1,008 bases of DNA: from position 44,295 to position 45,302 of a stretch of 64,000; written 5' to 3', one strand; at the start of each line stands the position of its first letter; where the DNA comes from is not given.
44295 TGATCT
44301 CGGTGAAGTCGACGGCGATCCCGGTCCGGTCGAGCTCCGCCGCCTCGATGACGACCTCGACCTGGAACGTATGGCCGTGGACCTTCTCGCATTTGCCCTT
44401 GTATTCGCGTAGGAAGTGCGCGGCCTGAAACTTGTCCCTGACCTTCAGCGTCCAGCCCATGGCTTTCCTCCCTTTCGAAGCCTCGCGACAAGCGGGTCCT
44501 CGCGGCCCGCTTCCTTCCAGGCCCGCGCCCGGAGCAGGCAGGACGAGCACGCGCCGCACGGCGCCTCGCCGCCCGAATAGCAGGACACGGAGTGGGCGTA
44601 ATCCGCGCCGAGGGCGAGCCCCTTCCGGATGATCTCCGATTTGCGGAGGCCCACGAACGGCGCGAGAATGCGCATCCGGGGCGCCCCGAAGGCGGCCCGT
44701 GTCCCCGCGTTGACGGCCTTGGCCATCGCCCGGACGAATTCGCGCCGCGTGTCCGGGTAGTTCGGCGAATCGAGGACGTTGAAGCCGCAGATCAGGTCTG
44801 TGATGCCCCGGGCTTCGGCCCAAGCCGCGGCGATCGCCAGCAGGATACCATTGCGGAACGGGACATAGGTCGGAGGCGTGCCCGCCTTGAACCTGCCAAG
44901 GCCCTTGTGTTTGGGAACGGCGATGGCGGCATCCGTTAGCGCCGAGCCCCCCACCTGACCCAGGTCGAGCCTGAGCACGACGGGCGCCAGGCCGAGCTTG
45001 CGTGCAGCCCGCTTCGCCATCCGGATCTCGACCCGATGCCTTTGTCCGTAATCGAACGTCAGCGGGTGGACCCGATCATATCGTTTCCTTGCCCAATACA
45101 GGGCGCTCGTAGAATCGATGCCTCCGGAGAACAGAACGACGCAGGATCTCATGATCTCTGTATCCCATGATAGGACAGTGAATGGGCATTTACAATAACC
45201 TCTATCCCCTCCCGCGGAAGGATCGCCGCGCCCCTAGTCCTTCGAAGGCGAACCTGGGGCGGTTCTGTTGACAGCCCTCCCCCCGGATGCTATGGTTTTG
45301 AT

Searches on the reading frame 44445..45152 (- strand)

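Call 48: search_protein_families(library=pfam, proteins=[window:44445-45152:-])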
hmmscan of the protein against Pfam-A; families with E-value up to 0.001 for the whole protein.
window:44445-45152:- (235 aa): 3 families
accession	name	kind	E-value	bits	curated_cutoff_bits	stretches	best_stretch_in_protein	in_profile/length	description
PF06508.19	QueC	-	1.4e-64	217.9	22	1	4-215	2-209/210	Queuosine biosynthesis protein QueC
PF00733.27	Asn_synthase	-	3.6e-05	24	21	1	5-61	21-78/354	Asparagine synthase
PF02568.20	ThiI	-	4.4e-05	23.6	20.5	0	4-39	6-41/197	Thiamine biosynthesis protein (ThiI)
